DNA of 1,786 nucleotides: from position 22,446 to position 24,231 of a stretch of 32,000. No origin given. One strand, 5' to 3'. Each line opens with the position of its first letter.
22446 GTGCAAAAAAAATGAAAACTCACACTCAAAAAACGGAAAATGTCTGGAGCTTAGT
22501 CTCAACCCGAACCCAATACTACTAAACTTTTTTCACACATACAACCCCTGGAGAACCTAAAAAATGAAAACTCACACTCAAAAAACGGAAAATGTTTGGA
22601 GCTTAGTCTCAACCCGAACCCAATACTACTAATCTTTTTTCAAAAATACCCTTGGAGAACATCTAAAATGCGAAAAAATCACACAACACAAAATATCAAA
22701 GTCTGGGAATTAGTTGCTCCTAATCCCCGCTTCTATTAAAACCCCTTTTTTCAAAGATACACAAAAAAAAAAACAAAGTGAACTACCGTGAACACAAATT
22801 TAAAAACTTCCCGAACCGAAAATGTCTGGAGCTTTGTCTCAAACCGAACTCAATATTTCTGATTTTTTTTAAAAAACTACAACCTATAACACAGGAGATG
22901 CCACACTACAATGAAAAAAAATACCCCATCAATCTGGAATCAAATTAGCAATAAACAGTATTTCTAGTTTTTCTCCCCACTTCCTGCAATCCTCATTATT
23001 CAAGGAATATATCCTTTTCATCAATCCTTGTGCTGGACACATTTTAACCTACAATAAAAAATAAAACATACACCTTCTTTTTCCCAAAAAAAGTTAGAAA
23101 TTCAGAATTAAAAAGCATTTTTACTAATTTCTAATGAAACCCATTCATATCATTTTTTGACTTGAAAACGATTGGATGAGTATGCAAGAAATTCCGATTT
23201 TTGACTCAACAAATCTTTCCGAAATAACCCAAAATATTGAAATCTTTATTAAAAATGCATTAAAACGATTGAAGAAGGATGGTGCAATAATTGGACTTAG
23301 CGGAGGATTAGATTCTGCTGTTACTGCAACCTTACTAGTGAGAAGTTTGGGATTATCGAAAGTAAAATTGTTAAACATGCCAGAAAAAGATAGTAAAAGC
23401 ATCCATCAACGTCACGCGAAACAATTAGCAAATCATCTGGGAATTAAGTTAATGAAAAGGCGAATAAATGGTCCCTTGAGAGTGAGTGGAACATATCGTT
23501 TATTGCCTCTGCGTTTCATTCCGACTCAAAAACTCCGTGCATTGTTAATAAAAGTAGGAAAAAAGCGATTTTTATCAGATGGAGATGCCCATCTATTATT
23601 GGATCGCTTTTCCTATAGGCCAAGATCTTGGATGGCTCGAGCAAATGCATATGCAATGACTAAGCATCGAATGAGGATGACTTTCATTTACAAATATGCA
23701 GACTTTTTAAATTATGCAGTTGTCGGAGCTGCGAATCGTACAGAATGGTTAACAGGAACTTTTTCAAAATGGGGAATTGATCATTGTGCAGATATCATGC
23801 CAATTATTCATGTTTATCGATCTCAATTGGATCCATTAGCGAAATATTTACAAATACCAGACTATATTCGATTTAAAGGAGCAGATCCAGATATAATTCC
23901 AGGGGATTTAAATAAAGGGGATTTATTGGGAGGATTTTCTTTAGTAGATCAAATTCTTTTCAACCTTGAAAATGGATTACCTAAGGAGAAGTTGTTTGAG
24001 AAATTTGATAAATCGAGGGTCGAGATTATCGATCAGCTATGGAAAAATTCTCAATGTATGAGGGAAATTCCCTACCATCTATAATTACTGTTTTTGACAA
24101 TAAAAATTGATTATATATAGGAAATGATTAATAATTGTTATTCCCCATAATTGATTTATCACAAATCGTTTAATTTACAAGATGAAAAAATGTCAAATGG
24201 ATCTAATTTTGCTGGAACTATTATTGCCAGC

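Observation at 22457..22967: Tandem array of five mini-ORFs encoding one 18-24-aa peptide family (candidate multi-copy precursor or signalling peptides)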

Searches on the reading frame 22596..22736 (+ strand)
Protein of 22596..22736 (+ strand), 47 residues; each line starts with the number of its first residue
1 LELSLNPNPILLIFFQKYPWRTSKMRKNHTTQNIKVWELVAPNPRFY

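Call 73: list_cluster_members(proteins=[window:22564-22629:+, window:22668-22736:+, window:22788-22859:+, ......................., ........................, window:22596-22736:+, window:22441-22557:+, window:22778-22945:+, window:24190-24405:+])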
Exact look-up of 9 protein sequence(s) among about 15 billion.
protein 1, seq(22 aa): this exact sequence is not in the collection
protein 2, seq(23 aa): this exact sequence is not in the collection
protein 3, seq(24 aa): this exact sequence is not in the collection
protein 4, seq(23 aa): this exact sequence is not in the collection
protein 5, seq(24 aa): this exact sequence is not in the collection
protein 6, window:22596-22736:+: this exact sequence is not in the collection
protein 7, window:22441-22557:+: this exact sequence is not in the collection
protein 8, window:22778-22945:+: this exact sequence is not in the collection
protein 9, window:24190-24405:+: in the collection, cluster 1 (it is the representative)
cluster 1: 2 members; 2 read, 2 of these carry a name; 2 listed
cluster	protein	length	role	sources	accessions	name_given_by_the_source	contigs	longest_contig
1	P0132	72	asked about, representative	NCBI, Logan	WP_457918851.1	hypothetical protein [Candidatus Lokiarchaeum ossiferum]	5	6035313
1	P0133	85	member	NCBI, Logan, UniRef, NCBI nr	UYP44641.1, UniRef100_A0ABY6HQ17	hypothetical protein NEF87_000926 [Candidatus Lokiarchaeum ossiferum] | Uncharacterized protein n=1 Tax=Candidatus Lokiarchaeum ossiferum TaxID=2951803 ... | hypothetical protein NEF87_000926 [Candidatus Lokiarchaeum sp. B-35]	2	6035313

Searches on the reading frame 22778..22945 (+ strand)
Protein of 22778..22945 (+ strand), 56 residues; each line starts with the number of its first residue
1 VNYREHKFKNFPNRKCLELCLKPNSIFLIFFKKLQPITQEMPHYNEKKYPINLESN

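Call 21: find_encoding_contigs(protein=window:22778-22945:+, flank=10000, max_places=10)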
Protein window:22778-22945:+ (56 aa): no gene with exactly this product is on record in the collection.

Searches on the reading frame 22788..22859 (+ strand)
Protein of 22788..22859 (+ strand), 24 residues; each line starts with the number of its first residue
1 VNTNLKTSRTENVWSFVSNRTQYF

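Call 55: search_protein_families(library=ncbifam, proteins=[window:22788-22859:+], max_evalue=10)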
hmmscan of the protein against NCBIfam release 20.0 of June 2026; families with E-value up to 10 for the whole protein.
seq(24 aa): 0 families

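Call 56: search_protein_families(library=pfam, proteins=[window:22788-22859:+], max_evalue=10)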
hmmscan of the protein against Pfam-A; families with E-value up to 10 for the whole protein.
seq(24 aa): 0 families

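Call 57: search_solved_structures(query=window:22788-22859:+, max_evalue=10)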
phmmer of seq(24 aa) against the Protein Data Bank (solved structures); distinct sequences matched with E-value up to 10: 0.

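Call 58: search_protein_families(library=padloc, proteins=[window:22788-22859:+], max_evalue=1)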
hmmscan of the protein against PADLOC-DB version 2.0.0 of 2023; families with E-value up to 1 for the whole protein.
seq(24 aa): 0 families

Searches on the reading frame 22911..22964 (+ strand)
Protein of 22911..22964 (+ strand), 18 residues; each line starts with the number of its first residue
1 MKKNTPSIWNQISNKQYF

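Call 51: find_related_loci(query=A6, collection=metagenome_contigs, flank=5000)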
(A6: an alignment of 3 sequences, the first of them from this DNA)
Query A6 (18 aa) in metagenome_contigs; peptide patterns used: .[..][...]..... (x = any residue, [..] = any of these).
52 stretches matched a pattern; 1 encode a relative of the query (tblastn E <= 1e-3); 1 distinct loci.
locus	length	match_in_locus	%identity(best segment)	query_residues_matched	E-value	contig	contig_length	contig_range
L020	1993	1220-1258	77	1-13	4e-6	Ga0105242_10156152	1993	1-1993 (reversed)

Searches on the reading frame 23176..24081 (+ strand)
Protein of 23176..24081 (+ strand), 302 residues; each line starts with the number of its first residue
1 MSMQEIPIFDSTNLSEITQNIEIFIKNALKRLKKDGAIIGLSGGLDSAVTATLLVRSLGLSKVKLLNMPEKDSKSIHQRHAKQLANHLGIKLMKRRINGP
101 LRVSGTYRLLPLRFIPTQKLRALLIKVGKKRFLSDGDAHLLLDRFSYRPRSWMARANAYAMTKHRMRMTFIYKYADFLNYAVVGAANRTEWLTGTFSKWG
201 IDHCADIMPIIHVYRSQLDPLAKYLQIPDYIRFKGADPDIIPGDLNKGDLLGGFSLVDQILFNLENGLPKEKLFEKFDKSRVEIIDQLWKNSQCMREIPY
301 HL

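Call 11: find_encoding_contigs(protein=window:23176-24081:+, flank=10000, max_places=10)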
Protein window:23176-24081:+ (302 aa): 4 contigs read that carry it; 4 places shown.
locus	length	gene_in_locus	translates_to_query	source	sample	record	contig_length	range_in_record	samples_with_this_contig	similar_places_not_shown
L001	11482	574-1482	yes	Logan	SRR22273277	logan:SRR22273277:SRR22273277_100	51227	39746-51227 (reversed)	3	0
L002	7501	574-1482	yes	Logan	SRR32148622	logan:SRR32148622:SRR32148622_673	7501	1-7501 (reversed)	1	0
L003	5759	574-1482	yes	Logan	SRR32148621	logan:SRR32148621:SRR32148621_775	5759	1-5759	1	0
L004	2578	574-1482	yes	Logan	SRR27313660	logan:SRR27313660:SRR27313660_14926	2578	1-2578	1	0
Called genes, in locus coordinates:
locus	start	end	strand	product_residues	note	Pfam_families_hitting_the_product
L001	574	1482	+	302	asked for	PF02540:NAD_synthase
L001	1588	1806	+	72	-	-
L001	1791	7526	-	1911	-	PF13229:Beta_helix, PF05048:NosD, PF13229:Beta_helix, PF05048:NosD, PF13229:Beta_helix, PF13229:Beta_helix, PF05048:NosD, PF13229:Beta_helix, +6 more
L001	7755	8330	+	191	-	PF01613:Flavin_Reduct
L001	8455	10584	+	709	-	-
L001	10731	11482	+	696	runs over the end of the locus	PF00989:PAS (weak), PF08448:PAS_4, PF13426:PAS_9, PF01590:GAF, PF13426:PAS_9 (weak), PF00989:PAS (weak), PF13188:PAS_8 (weak), PF13426:PAS_9 (weak), +1 more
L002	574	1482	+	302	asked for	PF02540:NAD_synthase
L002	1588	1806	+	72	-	-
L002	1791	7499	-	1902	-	?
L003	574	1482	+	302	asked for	PF02540:NAD_synthase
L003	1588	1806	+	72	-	-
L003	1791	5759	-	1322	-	?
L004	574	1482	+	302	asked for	PF02540:NAD_synthase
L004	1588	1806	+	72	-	-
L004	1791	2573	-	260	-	-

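Call 12: search_protein_families(library=pfam, proteins=[window:23176-24081:+])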
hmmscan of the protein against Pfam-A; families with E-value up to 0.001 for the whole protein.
window:23176-24081:+ (302 aa): 1 family
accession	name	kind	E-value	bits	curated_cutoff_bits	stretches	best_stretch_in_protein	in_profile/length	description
PF02540.23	NAD_synthase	-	9.1e-36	123.6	21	2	161-299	103-242/242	NAD synthase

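Call 13: find_related_loci(query=window:23176-24081:+, collection=genome_contigs, flank=10000)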
Query window:23176-24081:+ (302 aa) in genome_contigs; peptide patterns used: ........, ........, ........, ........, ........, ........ (x = any residue, [..] = any of these).
196 stretches matched a pattern; 4 encode a relative of the query (tblastn E <= 1e-3); 4 distinct loci.
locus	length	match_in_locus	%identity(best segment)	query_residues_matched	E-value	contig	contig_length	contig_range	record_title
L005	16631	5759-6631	52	12-302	5e-105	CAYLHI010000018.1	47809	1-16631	MAG TPA_asm: uncultured Pelolinea sp. isolate binchicken_co116_379 genome assembly, contig: NODE_570_length_47809_cov_13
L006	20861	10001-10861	50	15-302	3e-90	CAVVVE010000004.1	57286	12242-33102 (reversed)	MAG: uncultured Chloroflexia bacterium isolate MFD03899.bin.2.60 genome assembly, contig: contig_25221, whole genome sho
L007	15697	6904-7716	38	11-280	8e-49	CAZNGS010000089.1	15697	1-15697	MAG TPA_asm: uncultured candidatus Brocadiaceae bacterium isolate SRP141376_co1_16 genome assembly, contig: NODE_7515_le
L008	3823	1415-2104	40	17-247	4e-45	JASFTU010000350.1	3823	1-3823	MAG: Candidatus Brocadiaceae bacterium isolate D1103U20metaG_sub_Bin_331 D1103U20metaG_FD_scaffold_10910_c1, whole genom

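Call 27: find_homologous_proteins(query=window:23176-24081:+, max_evalue=1e-30)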
Query window:23176-24081:+ (302 aa): 392 proteins with E <= 1e-30 among 2796 candidates; the best 120 are listed.
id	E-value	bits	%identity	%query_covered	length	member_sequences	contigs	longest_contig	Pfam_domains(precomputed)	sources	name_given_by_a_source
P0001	6.9e-199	677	100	99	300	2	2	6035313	PF02540.24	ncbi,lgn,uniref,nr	ncbi:NH(3)-dependent NAD(+) synthetase [Candidatus Lokiarchaeum ossiferum]|uniref:NH(3)-dependent NA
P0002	1.1e-167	575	84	99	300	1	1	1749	PF02540.24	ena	-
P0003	7.2e-156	536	78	99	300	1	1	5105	PF02540.24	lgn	-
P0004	1.6e-153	528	77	99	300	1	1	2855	PF02540.24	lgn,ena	-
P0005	9.5e-110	385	60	95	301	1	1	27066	PF02540.24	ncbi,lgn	-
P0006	9.7e-109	381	59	98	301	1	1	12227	PF02540.24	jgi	-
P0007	3.2e-108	380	59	95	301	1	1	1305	PF02540.24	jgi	-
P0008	5.1e-107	376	58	95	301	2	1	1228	PF02540.24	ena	-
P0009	5.7e-107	376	59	93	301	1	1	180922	PF02540.24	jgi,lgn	jgi:NAD+ synthase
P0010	7.7e-107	375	57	98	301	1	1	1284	PF02540.24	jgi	jgi:NAD+ synthase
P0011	7.8e-107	375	59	100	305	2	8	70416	PF02540.24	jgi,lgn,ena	-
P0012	1.2e-106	374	57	99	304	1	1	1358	PF02540.24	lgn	-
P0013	1.2e-106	374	57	99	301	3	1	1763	PF02540.24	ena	-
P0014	2.7e-106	373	57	99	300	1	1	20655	PF02540.24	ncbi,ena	-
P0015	3.5e-106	373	57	95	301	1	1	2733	PF02540.24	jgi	-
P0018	7.4e-106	372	56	99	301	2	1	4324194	PF02540.24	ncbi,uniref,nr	ncbi:NAD(+) synthase [Promethearchaeum syntrophicum]|uniref:NH(3)-dependent NAD(+) synthetase n=1 Ta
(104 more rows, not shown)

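Call 28: find_encoding_contigs(protein=P0003, flank=10000)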
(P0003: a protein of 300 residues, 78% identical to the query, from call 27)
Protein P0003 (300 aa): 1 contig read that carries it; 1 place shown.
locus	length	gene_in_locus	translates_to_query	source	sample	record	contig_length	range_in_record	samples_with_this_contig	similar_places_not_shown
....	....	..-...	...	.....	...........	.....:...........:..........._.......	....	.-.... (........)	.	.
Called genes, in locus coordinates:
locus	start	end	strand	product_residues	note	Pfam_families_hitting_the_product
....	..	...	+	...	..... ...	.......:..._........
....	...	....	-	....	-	?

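Call 29: find_encoding_contigs(protein=P0004, flank=10000)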
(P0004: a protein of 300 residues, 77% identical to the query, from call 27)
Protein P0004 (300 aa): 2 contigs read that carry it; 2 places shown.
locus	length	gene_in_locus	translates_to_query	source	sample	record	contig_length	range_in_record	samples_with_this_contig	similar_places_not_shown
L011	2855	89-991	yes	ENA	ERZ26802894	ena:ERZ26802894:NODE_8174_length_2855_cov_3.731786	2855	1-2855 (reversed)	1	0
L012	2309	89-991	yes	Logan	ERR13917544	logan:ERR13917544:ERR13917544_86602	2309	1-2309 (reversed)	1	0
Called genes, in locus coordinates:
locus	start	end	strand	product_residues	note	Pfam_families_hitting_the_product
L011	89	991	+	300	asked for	PF02540:NAD_synthase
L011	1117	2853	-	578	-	?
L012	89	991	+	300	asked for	PF02540:NAD_synthase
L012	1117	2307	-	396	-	?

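Call 30: find_encoding_contigs(protein=P0002, flank=10000)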
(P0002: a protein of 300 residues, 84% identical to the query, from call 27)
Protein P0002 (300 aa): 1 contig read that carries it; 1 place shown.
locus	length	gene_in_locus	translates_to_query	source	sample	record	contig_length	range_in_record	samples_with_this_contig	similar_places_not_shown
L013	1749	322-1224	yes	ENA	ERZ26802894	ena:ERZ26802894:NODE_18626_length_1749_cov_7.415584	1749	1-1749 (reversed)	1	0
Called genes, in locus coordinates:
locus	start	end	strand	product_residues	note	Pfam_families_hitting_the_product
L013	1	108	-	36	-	?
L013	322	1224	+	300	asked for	PF02540:NAD_synthase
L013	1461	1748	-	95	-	?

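Call 38: find_encoding_contigs(protein=P0005, flank=10000, max_places=3)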
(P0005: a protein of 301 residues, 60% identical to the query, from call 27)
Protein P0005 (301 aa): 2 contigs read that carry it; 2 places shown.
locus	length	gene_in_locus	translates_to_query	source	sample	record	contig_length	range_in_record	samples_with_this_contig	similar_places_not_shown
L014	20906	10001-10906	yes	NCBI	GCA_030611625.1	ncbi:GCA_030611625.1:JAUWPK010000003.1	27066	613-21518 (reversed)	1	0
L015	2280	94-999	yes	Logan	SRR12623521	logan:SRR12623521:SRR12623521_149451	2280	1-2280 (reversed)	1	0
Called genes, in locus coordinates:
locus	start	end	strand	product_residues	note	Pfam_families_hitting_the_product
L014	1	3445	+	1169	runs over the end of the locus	PF13181:TPR_8 (faint), PF00515:TPR_1 (weak), PF07719:TPR_2 (weak)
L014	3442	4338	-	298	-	PF00753:Lactamase_B, PF12706:Lactamase_B_2 (weak)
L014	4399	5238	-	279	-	PF01261:AP_endonuc_2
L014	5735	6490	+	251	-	PF00005:ABC_tran, PF13304:AAA_21 (faint), PF02463:SMC_N (weak)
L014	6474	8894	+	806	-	PF12704:MacB_PCD (faint), PF02687:FtsX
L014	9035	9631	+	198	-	PF00753:Lactamase_B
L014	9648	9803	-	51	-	-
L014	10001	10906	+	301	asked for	PF02540:NAD_synthase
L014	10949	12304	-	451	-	PF02040:ArsB (weak), PF03600:CitMHS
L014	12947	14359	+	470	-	-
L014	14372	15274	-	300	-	PF01066:CDP-OH_P_transf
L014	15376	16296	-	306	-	-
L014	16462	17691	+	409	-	PF01507:PAPS_reduct, PF11922:DUF3440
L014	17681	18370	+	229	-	PF02195:ParB_N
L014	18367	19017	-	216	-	-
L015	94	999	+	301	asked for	PF02540:NAD_synthase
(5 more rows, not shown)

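Call 39: find_encoding_contigs(protein=P0018, flank=10000, max_places=2)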
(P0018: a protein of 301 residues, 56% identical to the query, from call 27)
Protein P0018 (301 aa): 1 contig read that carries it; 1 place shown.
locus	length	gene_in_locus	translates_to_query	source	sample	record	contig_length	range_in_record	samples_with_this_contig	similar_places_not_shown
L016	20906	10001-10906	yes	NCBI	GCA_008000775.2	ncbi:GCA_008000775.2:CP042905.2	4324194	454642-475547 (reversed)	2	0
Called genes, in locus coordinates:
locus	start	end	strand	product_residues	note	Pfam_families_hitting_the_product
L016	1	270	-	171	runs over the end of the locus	PF00485:PRK (faint)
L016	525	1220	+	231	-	PF00753:Lactamase_B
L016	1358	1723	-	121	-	-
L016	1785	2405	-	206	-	PF02545:Maf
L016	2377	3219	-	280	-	PF00378:ECH_1, PF16113:ECH_2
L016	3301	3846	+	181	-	PF10061:DUF2299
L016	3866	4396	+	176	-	PF11969:DcpS_C, PF01230:HIT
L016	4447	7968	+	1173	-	PF00515:TPR_1 (weak), PF07719:TPR_2 (weak)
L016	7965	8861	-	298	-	PF00753:Lactamase_B, PF12706:Lactamase_B_2 (weak)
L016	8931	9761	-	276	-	PF01261:AP_endonuc_2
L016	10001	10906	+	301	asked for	PF02540:NAD_synthase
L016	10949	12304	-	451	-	PF02040:ArsB (weak), PF03600:CitMHS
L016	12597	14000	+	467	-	PF03279:Lip_A_acyltrans (weak)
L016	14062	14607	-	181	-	-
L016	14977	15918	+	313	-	PF00657:Lipase_GDSL (weak), PF13472:Lipase_GDSL_2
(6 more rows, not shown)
